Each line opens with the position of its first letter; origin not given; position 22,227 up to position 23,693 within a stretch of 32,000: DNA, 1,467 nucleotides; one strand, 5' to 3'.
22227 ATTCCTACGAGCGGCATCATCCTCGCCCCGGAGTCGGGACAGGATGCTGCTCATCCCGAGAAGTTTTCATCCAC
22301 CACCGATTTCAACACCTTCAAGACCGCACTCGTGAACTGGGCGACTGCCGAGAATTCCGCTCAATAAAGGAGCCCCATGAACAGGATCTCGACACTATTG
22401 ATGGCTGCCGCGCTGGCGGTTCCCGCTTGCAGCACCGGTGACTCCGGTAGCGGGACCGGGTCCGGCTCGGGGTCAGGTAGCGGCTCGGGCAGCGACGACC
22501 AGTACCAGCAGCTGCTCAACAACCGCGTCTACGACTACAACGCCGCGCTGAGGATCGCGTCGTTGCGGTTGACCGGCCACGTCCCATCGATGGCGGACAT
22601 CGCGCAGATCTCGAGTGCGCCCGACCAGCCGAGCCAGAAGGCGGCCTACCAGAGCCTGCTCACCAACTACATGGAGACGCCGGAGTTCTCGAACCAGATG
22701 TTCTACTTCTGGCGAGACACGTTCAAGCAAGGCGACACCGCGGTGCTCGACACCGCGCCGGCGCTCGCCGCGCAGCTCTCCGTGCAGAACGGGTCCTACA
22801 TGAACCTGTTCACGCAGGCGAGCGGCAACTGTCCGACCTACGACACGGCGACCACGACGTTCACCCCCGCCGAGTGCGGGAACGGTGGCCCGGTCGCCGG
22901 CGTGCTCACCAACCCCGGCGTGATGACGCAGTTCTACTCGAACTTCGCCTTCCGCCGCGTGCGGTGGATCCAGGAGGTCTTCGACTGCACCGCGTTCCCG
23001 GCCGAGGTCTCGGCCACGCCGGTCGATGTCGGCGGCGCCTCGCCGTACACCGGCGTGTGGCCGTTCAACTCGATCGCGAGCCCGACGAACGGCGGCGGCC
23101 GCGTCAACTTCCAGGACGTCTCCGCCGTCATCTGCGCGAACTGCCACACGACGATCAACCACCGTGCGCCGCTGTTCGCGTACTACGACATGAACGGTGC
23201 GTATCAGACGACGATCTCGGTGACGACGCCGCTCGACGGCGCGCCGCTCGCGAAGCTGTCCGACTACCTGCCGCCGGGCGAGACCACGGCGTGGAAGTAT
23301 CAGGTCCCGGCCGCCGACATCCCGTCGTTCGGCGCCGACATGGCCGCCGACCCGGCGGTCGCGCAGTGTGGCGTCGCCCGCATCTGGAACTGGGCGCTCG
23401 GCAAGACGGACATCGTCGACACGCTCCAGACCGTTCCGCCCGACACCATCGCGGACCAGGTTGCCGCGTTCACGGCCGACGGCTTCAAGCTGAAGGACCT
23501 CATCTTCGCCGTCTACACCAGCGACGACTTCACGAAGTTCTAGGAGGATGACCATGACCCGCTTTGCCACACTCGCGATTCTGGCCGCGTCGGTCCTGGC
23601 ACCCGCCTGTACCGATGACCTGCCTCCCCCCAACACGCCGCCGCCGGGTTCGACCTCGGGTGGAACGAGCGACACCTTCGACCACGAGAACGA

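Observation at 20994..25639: Four-gene exported module: two CxxCH lipoproteins, a Cys-rich lipoprotein and a Tat-exported partner (split Planctomycete-type DUF system)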

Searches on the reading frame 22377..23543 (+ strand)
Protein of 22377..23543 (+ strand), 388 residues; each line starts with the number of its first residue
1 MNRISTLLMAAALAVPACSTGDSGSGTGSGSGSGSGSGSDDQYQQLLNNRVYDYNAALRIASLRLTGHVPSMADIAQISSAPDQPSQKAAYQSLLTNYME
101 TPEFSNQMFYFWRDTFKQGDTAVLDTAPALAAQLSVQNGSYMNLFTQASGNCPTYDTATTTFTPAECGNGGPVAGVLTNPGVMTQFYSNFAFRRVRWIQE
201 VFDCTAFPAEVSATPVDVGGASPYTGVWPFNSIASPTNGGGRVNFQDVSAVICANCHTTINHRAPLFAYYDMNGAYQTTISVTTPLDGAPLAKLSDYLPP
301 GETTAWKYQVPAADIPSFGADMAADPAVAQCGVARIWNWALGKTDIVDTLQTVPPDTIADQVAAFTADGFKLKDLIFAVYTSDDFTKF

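Call 3: search_protein_families(library=pfam, proteins=[window:22377-23543:+], max_evalue=1)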
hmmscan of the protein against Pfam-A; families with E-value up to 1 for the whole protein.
window:22377-23543:+ (388 aa): 5 families
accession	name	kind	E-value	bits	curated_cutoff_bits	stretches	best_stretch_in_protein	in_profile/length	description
PF07583.16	PSCyt2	-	7.2e-07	29.8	29.8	1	46-124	15-89/209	Protein of unknown function (DUF1549)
PF04360.17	Serglycin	-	9.2e-05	22.9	30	1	22-51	91-126/149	Serglycin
PF07627.16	PSCyt3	-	0.011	16.5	27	1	242-279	61-97/98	Protein of unknown function (DUF1588)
PF07624.16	PSD2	-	0.014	15.5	25.8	1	323-385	17-74/74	Protein of unknown function (DUF1585)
PF22206.1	Cas_Csm6_6H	-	0.66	10.3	23.4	0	51-62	21-32/53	CRISPR-associated protein Csm6 6H domain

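Call 4: search_protein_families(library=ncbifam, proteins=[window:22377-23543:+], max_evalue=1)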
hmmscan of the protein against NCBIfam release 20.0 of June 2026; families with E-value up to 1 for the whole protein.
window:22377-23543:+ (388 aa): 1 family
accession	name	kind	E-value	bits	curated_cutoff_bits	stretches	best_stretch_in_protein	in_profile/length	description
NF038033.1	FEA1_rel_lipo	equivalog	0.057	12.1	250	1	20-39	32-51/406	FEA1-related lipoprotein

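Call 9: find_homologous_proteins(query=window:22377-23543:+)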
Query window:22377-23543:+ (388 aa): 1094 proteins with E <= 0.001 among 8000 candidates; the best 120 are listed.
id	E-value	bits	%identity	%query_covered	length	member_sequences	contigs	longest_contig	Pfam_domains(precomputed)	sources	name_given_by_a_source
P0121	3.6e-195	667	76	100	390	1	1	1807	PF07583.17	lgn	-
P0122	6.9e-193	659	77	90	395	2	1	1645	PF07583.17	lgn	-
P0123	4.7e-191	653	73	100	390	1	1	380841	PF07583.17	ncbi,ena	-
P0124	2.0e-188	644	77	88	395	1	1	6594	PF07583.17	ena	-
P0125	3.9e-188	643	75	90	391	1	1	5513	PF07583.17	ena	-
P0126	2.9e-187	641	73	100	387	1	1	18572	PF07583.17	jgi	jgi:hypothetical protein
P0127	2.4e-185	634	73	90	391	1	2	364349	PF07583.17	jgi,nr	jgi:hypothetical protein|nr:hypothetical protein [Kofleriaceae bacterium]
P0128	6.3e-183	626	72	100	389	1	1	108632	-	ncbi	-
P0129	1.1e-182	625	71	95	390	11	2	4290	PF07583.17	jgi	jgi:hypothetical protein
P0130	2.7e-182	624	76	91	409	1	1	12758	PF07627.17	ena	-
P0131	3.9e-182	624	70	100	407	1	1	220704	PF07583.17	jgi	jgi:hypothetical protein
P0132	3.2e-181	621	77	88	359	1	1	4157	PF07583.17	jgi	jgi:hypothetical protein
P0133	8.1e-181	619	67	100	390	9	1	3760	PF07624.17,PF07583.17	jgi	jgi:hypothetical protein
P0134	5.1e-180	617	67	100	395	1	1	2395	PF07583.17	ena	-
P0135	7.0e-180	616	70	100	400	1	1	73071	PF07583.17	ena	-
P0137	1.5e-178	612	70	100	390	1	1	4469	PF07583.17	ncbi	-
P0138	2.8e-178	611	72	92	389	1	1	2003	PF07583.17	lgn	-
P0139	2.9e-178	611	65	100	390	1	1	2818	PF07624.17,PF07583.17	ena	-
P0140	3.0e-178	611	70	89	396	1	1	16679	PF07583.17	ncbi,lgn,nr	ncbi:MAG TPA: hypothetical protein VFT22_29105 [Kofleriaceae bacterium]|nr:hypothetical protein [Kof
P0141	5.4e-178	610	67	100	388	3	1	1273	PF07624.17,PF07583.17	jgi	jgi:hypothetical protein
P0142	8.0e-178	610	68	100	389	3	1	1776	PF07624.17,PF07583.17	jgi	jgi:hypothetical protein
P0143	1.2e-177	609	67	100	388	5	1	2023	PF07624.17,PF07583.17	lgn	-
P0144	1.4e-177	609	67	100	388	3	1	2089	PF07583.17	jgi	-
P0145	2.5e-177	608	68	100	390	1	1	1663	PF07583.17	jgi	jgi:hypothetical protein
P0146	2.9e-177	608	68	100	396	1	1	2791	PF07583.17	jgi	jgi:hypothetical protein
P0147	3.1e-177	608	67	100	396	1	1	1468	PF07583.17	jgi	-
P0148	3.2e-177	608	73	93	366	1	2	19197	PF07624.17,PF07583.17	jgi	jgi:hypothetical protein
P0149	5.5e-177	607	70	100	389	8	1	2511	PF07624.17,PF07583.17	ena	-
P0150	8.9e-177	606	69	90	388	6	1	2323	PF07583.17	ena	-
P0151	1.3e-176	606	67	100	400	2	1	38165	PF07583.17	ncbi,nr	ncbi:MAG: hypothetical protein HOV81_35495 [Kofleriaceae bacterium]|nr:hypothetical protein [Kofleri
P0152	1.6e-176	605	67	100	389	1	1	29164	PF07624.17,PF07583.17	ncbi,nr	ncbi:MAG TPA: DUF1549 domain-containing protein [Kofleriaceae bacterium]|nr:DUF1549 domain-containin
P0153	2.3e-176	605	69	89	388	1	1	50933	PF07624.17,PF07583.17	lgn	-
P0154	5.6e-176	603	69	100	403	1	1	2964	PF07627.17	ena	-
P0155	5.9e-176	603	66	100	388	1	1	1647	PF07583.17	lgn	-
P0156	1.3e-175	602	66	100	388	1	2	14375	PF07583.17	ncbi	-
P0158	1.6e-175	602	65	100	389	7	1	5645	PF07583.17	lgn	-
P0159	6.1e-175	600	75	91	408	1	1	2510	PF07624.17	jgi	jgi:hypothetical protein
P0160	9.3e-175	599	66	90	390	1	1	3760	PF07624.17,PF07583.17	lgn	-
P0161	1.6e-174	599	73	91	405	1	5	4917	PF07583.17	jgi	jgi:hypothetical protein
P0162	1.7e-174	599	66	100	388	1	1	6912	PF07583.17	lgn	-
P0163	2.7e-174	598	67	100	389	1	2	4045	PF07583.17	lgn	-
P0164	2.9e-174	598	71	90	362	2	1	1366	PF07624.17,PF07583.17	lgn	-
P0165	5.5e-174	597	65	100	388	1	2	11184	PF07583.17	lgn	-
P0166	7.8e-174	596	65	100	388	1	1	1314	PF07583.17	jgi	-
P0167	7.9e-174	596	67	100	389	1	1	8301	PF07583.17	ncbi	-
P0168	1.4e-173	596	69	95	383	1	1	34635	PF07583.17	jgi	jgi:hypothetical protein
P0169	1.5e-173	595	68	100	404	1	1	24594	PF07627.17,PF07583.17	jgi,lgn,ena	-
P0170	1.5e-173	595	65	100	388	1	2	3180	PF07583.17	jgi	-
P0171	2.1e-173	595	72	91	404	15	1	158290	PF07627.17,PF07583.17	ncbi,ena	-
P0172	2.3e-173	595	69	100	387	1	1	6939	PF07627.17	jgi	jgi:hypothetical protein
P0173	2.3e-173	595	72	91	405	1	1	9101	PF07583.17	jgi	jgi:hypothetical protein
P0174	2.7e-173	595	66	89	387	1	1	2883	PF07583.17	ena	-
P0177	4.8e-173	594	71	90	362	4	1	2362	PF07624.17,PF07583.17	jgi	-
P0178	5.3e-173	594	68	100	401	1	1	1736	PF07627.17,PF07583.17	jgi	jgi:uncharacterized protein DUF1588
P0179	1.3e-172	592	66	100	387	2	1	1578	PF07583.17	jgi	jgi:hypothetical protein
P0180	1.4e-172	592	74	89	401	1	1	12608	PF07583.17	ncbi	ncbi:MAG: hypothetical protein ACM31C_25595, partial [Acidobacteriota bacterium]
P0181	1.4e-172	592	65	100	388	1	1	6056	PF07583.17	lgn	-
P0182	3.3e-172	591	72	90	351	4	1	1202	PF07627.17,PF07583.17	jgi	jgi:hypothetical protein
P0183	4.6e-172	591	68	96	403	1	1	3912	PF07627.17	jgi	jgi:hypothetical protein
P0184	4.9e-172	590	70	91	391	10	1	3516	PF07624.17,PF07583.17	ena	-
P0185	5.5e-172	590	70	90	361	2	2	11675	PF07624.17,PF07583.17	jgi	jgi:hypothetical protein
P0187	7.1e-172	590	66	100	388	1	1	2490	PF07627.17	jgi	-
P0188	7.8e-172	590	66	100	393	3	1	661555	PF07583.17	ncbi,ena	-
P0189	9.7e-172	589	68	100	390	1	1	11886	PF07583.17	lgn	-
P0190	1.1e-171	589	69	90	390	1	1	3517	PF07627.17,PF07583.17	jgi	-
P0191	1.4e-171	589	63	100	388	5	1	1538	PF07624.17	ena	-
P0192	1.5e-171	589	69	96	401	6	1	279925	PF07627.17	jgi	-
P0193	1.9e-171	589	72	91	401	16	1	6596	PF07627.17,PF07583.17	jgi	jgi:hypothetical protein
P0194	4.4e-171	587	71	90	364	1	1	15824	PF07583.17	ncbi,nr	ncbi:MAG: hypothetical protein NT062_16620 [Proteobacteria bacterium]|nr:hypothetical protein [Pseud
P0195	4.6e-171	587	67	100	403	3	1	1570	PF07627.17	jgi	jgi:hypothetical protein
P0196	1.1e-170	586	69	96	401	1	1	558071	PF07627.17,PF07583.17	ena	-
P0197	1.1e-170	586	69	94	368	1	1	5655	PF07583.17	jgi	jgi:hypothetical protein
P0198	1.3e-170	586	66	100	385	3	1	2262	PF07583.17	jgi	-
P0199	2.2e-170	585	64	100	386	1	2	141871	PF07624.17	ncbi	-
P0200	2.6e-170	585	66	100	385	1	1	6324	PF07583.17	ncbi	-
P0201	4.5e-170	584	67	100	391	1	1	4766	PF07624.17,PF07583.17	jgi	jgi:hypothetical protein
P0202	4.6e-170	584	64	100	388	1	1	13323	PF07583.17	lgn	-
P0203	4.9e-170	584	65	100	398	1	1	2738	PF07583.17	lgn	-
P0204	5.1e-170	584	68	100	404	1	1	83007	PF07627.17,PF07583.17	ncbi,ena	-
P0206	9.4e-170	583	69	90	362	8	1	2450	PF07624.17,PF07583.17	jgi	jgi:hypothetical protein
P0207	1.3e-169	582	71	93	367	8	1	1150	PF07624.17,PF07583.17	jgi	jgi:hypothetical protein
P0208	2.2e-169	582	67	100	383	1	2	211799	PF07583.17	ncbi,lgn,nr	ncbi:MAG TPA: hypothetical protein VFQ53_12880 [Kofleriaceae bacterium]|nr:hypothetical protein [Kof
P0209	2.6e-169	582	65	90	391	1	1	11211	PF07583.17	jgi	jgi:hypothetical protein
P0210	3.8e-169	581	63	100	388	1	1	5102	PF07627.17,PF07583.17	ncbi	-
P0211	5.3e-169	580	63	100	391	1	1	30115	PF07583.17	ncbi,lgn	-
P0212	8.2e-169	580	66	100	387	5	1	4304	PF07583.17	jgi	-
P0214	1.1e-168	579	65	100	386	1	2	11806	PF07583.17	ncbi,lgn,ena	-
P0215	1.2e-168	579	66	98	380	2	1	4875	PF07583.17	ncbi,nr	ncbi:MAG: hypothetical protein H0T79_10820 [Deltaproteobacteria bacterium]|nr:hypothetical protein [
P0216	1.3e-168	579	67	90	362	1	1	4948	PF07583.17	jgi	jgi:hypothetical protein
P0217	1.6e-168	579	68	96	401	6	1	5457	PF07627.17,PF07583.17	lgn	-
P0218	1.9e-168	579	64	100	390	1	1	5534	PF07583.17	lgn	-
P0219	2.8e-168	578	65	100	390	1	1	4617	PF07627.17,PF07583.17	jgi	jgi:Protein of unknown function (DUF1588)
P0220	2.9e-168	578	66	100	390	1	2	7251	PF07624.17,PF07627.17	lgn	-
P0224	5.1e-168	577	67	90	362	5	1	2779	PF07583.17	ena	-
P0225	5.3e-168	577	67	90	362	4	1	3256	PF07624.17,PF07583.17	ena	-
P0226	5.7e-168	577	65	100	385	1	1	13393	PF07583.17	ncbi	-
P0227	7.4e-168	577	65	100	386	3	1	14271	PF07583.17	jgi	-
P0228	8.4e-168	577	66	100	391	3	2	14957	PF07624.17,PF07583.17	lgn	-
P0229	9.5e-168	576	66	100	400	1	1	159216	PF07627.17,PF07583.17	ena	-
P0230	9.7e-168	576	65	100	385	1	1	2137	PF07583.17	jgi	-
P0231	9.9e-168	576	65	100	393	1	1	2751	PF07583.17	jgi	-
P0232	1.3e-167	576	66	100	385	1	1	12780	PF07583.17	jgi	jgi:hypothetical protein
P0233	1.8e-167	575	66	100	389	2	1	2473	PF07583.17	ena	-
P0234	1.8e-167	575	68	96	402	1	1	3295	PF07627.17,PF07583.17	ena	-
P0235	1.9e-167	575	70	90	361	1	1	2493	PF07624.17,PF07583.17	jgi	jgi:hypothetical protein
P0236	2.1e-167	575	65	100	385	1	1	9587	PF07583.17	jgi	-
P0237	2.1e-167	575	66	96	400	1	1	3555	PF07624.17,PF07627.17,PF07583.17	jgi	-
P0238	2.8e-167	575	66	90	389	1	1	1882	PF07583.17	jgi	jgi:hypothetical protein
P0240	3.0e-167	575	65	100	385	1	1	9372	PF07583.17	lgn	-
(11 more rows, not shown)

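Call 16: search_solved_structures(query=window:22377-23543:+, max_evalue=10)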
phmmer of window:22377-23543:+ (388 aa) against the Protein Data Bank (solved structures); distinct sequences matched with E-value up to 10: 33.
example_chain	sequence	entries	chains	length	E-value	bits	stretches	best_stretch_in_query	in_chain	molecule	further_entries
4xhp_A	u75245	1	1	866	0.00014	24.5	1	22-86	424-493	ParM hybrid fusion protein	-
6zeh_A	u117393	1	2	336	0.0015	21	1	5-46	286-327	Serine/threonine-protein phosphatase PP1-alpha catalytic subunit,Spectrin alpha chain, non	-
9nu4_B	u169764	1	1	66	0.0026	20.2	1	22-43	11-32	Lysis protein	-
9nu8_B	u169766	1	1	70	0.0043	19.5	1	23-42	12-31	Lysis protein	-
6trp_A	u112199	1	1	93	0.012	18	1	21-44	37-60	Peptide synthetase XpsB,Peptide synthetase XpsB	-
7f1r_R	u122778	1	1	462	0.012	18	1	21-55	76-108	C-C motif chemokine 5,C-C chemokine receptor type 5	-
6zei_A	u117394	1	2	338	0.014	17.8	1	5-44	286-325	Serine/threonine-protein phosphatase PP1-alpha catalytic subunit,Brain-specific angiogenes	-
7f1t_A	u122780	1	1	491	0.015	17.7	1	15-55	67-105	C-C motif chemokine 3,C-C chemokine receptor type 5,Rubredoxin,C-C chemokine receptor type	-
9nu5_B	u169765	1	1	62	0.017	17.6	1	21-40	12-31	Lysis protein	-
6zeg_A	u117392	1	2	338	0.019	17.4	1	5-45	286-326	Serine/threonine-protein phosphatase PP1-alpha catalytic subunit,Brain-specific angiogenes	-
7f1q_R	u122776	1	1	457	0.022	17.2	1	15-55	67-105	C-C motif chemokine 3,C-C chemokine receptor type 5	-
6wwa_Y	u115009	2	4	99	0.041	16.3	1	23-41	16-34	Shieldin complex subunit 2,Shieldin complex subunit 3 chimera | Shieldin complex subunit 2, Shieldin complex subunit 3 chimera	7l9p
6nif_A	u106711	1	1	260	0.046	16.1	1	21-39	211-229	hREV7, GTP-binding nuclear protein Ran, hREV3 fusion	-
6kea_A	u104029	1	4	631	0.061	15.7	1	21-41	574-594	Maltose-binding periplasmic protein,LINKER,hREV7,LINKER,Invasin IpaB,hREV3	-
7pp2_A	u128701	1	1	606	0.23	13.8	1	21-59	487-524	Exocyst subunit Exo70 family protein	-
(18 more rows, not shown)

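Call 49: search_protein_families(library=pfam, alignment_id=A4, max_evalue=0.1)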
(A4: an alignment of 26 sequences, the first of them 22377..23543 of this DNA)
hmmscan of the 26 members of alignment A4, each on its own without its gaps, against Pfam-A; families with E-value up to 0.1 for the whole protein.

A. member 1, window:22377-23543:+ (388 aa): 4 families
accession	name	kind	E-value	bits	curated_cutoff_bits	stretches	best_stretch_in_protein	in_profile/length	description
PF07583.16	PSCyt2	-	7.2e-07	29.8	29.8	1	46-124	15-89/209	Protein of unknown function (DUF1549)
PF04360.17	Serglycin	-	9.2e-05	22.9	30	1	22-51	91-126/149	Serglycin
PF07627.16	PSCyt3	-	0.011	16.5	27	1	242-279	61-97/98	Protein of unknown function (DUF1588)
PF07624.16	PSD2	-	0.014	15.5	25.8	1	323-385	17-74/74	Protein of unknown function (DUF1585)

B. families by the number of members that match (of 26 scanned): 6 families
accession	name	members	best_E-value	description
PF07583.16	PSCyt2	26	1.4e-08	Protein of unknown function (DUF1549)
PF07627.16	PSCyt3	24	3.8e-07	Protein of unknown function (DUF1588)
PF07624.16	PSD2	23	8.9e-06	Protein of unknown function (DUF1585)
PF04360.17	Serglycin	5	6.8e-05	Serglycin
PF00141.28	peroxidase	5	0.00093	Peroxidase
PF13838.12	Clathrin_H_link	1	0.055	Clathrin-H-link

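Call 52: search_solved_structures(query=A4, max_evalue=10)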
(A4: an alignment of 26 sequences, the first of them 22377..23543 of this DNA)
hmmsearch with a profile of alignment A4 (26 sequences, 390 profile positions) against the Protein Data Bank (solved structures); distinct sequences matched with E-value up to 10: 8.
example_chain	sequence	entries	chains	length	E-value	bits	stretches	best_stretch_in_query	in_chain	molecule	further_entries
4c7o_A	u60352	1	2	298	0.35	13.1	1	194-280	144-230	SIGNAL RECOGNITION PARTICLE PROTEIN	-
7o9g_A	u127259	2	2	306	0.37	13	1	194-280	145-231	Signal recognition particle protein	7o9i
2j28_9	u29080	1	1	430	0.56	12.4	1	194-280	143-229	Signal recognition particle protein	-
5gaf_i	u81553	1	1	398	0.58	12.4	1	194-280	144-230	Signal recognition particle protein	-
2xxa_A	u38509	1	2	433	0.58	12.4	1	194-280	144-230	SIGNAL RECOGNITION PARTICLE PROTEIN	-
5nco_i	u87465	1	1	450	0.69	12.1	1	194-280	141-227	Signal recognition particle protein,Signal recognition particle protein,Signal recognition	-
5gah_i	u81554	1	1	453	0.7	12.1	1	194-280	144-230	Signal recognition particle protein Ffh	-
5gad_i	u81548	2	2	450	0.74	12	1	194-280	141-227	Signal recognition particle protein Ffh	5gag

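Call 60: search_dna_similar(query=window:22377-23543:+, collection=plasmids, mode=protein, max_evalue=1, max_rows=25)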
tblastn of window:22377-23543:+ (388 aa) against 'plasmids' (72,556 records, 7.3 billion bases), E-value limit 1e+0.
No match.

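Call 63: predict_structure(alignment_id=A8)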
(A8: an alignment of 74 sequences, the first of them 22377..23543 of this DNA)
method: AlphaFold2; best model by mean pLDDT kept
length: 388 residues; sequences in the alignment: 74
mean_pLDDT: 79.5   pTM: 0.78
mean pLDDT of the five models: 79.5, 74.9, 73.6, 71.0, 69.9
residues with pLDDT >= 90: 177; 70-90: 111; 50-70: 61; < 50: 39
segments of 3 or more residues with pLDDT < 50: 1-39
pLDDT, mean of each block of 10 residues (from residue 1): 33 30 29 38 70 94 96 97 97 98 97 93 96 98 96 96 93 94 89 85 66 70 68 72 65 59 85 89 72 76 76 92 90 89 64 73 92 97 88
secondary structure, 60 per line:
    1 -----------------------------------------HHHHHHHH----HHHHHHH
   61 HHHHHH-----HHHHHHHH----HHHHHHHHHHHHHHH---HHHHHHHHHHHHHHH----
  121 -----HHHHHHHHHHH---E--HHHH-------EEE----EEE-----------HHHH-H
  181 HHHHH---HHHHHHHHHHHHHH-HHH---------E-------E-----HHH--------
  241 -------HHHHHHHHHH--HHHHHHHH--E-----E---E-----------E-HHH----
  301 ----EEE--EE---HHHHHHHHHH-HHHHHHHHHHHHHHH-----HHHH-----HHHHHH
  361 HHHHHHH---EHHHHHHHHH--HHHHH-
elements in order: H42-49 H54-66 H72-79 H84-98 H102-116 H126-136 H143-146 E154-156 E161-163 H175-178 H180-185 H189-202 H248-257 H260-267 E305-307 H315-324 H326-340 H346-349 H355-367 H372-380 H383-387
